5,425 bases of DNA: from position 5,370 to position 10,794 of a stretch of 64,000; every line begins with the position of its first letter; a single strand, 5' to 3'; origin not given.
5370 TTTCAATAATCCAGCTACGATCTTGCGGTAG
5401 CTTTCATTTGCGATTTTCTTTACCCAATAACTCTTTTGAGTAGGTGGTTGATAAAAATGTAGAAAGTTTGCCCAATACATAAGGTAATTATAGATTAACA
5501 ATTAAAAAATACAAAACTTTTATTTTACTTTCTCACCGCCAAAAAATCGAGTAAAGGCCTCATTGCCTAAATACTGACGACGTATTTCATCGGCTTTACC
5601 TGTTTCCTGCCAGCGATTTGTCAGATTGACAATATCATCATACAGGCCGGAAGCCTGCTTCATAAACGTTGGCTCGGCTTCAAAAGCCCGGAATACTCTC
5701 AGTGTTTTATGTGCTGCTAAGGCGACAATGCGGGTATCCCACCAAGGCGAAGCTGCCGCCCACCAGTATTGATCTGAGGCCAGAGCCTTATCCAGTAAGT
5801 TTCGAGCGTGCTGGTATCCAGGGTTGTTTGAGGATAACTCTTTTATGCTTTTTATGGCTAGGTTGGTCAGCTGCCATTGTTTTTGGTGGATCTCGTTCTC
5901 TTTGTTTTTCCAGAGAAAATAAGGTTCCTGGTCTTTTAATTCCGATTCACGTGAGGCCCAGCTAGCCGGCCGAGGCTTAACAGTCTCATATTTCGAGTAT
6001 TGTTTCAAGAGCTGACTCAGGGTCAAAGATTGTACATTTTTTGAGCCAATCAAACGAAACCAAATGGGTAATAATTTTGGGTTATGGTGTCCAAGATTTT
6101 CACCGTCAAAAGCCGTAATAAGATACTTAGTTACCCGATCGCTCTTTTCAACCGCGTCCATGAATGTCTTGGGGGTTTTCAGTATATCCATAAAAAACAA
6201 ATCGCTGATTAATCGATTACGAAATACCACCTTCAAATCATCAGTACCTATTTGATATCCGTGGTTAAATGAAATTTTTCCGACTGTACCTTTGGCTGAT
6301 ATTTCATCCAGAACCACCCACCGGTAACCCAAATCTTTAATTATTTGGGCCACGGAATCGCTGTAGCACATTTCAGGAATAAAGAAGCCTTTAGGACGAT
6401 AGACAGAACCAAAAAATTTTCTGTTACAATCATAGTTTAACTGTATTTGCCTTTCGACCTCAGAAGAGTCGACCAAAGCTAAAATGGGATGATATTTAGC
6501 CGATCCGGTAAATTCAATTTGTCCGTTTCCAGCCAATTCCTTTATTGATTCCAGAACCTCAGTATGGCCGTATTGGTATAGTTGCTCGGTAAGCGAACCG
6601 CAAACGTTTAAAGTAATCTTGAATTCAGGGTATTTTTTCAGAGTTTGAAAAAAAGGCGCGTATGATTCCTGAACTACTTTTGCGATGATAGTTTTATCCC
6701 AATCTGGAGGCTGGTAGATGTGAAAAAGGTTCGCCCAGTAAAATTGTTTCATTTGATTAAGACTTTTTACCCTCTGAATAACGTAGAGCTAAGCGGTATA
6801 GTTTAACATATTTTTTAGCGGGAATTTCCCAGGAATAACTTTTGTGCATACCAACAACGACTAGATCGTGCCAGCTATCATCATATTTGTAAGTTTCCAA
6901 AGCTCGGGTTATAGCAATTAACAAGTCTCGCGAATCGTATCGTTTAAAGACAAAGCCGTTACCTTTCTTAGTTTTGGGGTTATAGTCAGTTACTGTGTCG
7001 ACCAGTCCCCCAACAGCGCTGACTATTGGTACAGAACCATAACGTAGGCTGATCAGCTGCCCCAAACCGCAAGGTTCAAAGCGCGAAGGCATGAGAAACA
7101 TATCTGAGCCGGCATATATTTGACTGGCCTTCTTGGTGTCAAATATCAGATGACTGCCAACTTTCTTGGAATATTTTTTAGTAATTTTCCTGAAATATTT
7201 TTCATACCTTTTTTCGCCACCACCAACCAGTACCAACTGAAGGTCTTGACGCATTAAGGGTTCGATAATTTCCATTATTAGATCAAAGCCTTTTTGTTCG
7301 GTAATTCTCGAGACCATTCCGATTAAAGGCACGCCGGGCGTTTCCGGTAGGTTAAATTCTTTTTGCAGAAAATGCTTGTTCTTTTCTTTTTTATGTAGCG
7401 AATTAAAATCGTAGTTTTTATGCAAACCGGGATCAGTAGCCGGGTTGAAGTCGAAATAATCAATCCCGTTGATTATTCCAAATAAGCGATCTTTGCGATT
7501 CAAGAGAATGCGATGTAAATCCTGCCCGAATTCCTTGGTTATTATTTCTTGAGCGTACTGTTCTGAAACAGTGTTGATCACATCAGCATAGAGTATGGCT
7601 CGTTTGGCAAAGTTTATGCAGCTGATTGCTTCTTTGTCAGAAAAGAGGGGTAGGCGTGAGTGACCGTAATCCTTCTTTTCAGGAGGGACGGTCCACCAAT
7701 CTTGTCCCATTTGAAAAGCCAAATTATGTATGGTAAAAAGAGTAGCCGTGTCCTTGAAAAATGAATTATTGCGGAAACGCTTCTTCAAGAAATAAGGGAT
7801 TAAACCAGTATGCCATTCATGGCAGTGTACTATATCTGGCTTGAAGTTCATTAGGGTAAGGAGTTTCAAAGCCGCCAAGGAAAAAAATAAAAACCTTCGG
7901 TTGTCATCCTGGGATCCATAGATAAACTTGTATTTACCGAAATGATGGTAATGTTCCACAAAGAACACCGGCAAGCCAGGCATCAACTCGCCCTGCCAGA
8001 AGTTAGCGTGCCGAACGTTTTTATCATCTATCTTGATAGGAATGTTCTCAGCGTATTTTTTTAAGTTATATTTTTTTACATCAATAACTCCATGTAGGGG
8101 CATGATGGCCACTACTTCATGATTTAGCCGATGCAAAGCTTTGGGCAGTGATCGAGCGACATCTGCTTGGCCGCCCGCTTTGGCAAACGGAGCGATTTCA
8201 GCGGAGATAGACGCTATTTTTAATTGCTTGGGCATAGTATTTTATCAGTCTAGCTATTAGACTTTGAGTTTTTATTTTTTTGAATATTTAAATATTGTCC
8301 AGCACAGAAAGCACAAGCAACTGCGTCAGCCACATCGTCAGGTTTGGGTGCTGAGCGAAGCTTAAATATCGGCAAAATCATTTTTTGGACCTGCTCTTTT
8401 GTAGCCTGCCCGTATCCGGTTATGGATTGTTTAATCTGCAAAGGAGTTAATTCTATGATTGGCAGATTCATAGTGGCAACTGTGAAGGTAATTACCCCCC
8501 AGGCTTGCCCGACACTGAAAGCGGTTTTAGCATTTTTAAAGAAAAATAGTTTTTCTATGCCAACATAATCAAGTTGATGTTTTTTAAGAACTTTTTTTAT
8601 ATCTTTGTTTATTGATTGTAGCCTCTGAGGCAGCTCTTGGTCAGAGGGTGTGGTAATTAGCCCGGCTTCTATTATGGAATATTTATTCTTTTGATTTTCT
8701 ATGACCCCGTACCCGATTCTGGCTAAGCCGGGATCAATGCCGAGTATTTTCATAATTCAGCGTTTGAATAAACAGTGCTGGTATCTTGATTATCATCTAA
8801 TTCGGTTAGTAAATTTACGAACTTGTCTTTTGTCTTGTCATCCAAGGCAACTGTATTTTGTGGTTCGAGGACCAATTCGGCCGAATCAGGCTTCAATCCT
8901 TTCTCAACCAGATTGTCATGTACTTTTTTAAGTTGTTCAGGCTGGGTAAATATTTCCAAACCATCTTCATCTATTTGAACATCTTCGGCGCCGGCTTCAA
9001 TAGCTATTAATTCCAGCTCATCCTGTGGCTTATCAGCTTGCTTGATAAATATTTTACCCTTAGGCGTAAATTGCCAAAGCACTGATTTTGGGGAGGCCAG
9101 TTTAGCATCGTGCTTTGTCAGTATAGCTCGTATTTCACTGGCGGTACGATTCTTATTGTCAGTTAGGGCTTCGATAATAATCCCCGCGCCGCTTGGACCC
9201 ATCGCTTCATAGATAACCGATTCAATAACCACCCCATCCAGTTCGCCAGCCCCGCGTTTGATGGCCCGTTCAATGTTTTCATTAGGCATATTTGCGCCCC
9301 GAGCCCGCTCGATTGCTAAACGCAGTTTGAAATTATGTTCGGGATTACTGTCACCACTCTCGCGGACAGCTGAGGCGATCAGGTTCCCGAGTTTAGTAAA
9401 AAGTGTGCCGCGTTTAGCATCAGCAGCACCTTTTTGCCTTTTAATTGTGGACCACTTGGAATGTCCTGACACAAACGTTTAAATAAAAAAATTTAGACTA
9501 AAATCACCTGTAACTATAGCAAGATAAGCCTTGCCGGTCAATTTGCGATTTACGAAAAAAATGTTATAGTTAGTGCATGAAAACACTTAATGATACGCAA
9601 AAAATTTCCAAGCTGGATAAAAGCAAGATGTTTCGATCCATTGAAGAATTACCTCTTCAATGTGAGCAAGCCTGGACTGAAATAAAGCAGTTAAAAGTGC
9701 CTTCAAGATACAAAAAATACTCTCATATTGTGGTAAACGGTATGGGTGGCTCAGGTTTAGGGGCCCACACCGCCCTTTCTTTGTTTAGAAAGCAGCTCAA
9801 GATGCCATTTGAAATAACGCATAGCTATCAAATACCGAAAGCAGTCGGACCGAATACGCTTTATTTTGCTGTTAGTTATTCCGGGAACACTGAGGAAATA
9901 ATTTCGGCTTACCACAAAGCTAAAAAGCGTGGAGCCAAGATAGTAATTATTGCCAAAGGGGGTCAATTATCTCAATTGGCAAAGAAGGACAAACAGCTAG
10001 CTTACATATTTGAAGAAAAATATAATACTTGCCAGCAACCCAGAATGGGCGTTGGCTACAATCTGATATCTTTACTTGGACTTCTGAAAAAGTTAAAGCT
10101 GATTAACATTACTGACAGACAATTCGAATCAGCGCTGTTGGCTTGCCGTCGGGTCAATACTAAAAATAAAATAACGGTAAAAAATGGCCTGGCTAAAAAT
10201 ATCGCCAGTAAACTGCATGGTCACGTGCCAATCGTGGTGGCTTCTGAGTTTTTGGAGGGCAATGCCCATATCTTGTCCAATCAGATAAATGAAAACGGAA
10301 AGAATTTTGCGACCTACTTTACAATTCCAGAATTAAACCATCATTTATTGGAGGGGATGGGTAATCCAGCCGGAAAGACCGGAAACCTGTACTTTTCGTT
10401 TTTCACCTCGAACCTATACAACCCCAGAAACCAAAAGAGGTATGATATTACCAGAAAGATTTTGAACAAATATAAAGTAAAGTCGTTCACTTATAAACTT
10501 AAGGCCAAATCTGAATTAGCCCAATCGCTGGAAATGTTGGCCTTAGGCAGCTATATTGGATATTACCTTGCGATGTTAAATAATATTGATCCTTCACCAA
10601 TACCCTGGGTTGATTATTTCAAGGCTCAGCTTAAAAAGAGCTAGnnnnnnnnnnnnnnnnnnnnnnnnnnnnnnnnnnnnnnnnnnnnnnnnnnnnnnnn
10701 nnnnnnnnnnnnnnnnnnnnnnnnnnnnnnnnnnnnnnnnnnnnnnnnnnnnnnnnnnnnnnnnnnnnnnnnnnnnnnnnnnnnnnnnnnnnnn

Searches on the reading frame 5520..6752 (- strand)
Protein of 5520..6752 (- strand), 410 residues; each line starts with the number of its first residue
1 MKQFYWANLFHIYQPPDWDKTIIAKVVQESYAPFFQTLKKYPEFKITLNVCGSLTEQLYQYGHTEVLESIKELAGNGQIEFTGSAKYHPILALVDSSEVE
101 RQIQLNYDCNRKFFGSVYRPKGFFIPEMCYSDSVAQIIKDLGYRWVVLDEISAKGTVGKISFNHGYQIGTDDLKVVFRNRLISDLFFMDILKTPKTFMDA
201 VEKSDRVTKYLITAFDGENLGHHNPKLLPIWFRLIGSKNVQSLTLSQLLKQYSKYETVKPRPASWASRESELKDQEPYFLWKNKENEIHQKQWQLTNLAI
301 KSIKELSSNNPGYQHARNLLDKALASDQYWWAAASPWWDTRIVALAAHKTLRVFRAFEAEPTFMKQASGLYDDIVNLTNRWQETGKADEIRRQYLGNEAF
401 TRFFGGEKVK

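Call 9: search_protein_families(library=pfam, proteins=[window:5520-6752:-], max_evalue=0.00001)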
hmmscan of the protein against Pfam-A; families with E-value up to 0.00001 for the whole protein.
window:5520-6752:- (410 aa): 1 family
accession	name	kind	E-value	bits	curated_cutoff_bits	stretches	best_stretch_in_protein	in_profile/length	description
PF03065.20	Glyco_hydro_57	-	6.8e-39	134.3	21.2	1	13-225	30-250/291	Glycosyl hydrolase family 57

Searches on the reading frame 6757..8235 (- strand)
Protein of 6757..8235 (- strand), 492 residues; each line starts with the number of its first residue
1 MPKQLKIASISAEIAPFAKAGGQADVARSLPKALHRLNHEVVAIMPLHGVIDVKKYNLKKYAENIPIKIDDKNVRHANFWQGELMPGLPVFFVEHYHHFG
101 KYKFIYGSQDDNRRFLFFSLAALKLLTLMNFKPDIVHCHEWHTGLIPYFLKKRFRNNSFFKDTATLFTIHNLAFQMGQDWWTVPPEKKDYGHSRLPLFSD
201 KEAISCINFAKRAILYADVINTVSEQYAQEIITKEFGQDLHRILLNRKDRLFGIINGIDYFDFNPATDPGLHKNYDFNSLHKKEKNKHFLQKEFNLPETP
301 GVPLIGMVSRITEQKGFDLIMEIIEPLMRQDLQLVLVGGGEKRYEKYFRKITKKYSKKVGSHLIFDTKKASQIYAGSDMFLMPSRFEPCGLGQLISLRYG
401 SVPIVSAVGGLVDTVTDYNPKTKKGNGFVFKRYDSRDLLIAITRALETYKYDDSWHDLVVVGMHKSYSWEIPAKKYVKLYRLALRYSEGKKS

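Call 9: search_protein_families(library=pfam, proteins=[window:6757-8235:-], max_evalue=0.00001)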
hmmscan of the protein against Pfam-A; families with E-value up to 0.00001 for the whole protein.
window:6757-8235:- (492 aa): 4 families
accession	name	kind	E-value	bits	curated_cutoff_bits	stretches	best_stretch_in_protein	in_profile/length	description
PF08323.17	Glyco_transf_5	-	1.7e-63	215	22.7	1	6-244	1-237/239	Starch synthase catalytic domain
PF00534.26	Glycos_transf_1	-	5.6e-19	68.8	26.4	1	296-454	9-164/172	Glycosyl transferases group 1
PF13692.12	Glyco_trans_1_4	-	3.2e-14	53.8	27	1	303-447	2-141/142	Glycosyl transferases group 1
PF13439.12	Glyco_transf_4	-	2.1e-09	38.1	28.5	1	21-233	2-150/170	Glycosyltransferase Family 4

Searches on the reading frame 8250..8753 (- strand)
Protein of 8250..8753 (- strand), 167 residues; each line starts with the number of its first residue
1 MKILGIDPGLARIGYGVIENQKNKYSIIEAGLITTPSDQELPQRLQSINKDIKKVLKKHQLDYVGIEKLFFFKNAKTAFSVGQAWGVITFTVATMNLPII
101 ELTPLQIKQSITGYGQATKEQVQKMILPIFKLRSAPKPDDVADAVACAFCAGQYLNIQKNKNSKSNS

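Call 9: search_protein_families(library=pfam, proteins=[window:8250-8753:-], max_evalue=0.00001)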
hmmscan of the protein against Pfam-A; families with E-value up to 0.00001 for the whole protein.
window:8250-8753:- (167 aa): 1 family
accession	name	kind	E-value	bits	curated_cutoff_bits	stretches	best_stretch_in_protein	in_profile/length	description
PF02075.23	RuvC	-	3.7e-46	157.1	22.2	1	3-150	1-147/148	Crossover junction endodeoxyribonuclease RuvC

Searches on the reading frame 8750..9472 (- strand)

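Call 9: search_protein_families(library=pfam, proteins=[window:8750-9472:-], max_evalue=0.00001)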
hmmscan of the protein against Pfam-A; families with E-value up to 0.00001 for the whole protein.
window:8750-9472:- (240 aa): 2 families
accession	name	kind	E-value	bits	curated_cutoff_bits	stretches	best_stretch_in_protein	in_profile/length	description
PF01709.26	Transcrip_reg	-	2.6e-48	164.2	27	1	84-238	2-160/160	TACO1/YebC second and third domain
PF20772.2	TACO1_YebC_N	-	2e-30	105.5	36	1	5-77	1-73/73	TACO1/YebC protein N-terminal domain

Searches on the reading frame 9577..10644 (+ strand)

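Call 9: search_protein_families(library=pfam, proteins=[window:9577-10644:+], max_evalue=0.00001)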
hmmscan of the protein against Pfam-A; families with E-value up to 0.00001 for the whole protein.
window:9577-10644:+ (355 aa): 2 families
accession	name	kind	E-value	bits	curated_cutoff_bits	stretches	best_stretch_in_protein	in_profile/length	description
PF10432.14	bact-PGI_C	-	2.2e-32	112.5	24.5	1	205-352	4-151/151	Bacterial phospho-glucose isomerase C-terminal SIS domain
PF01380.27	SIS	-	3.8e-09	36.9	25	1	49-140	6-100/131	SIS domain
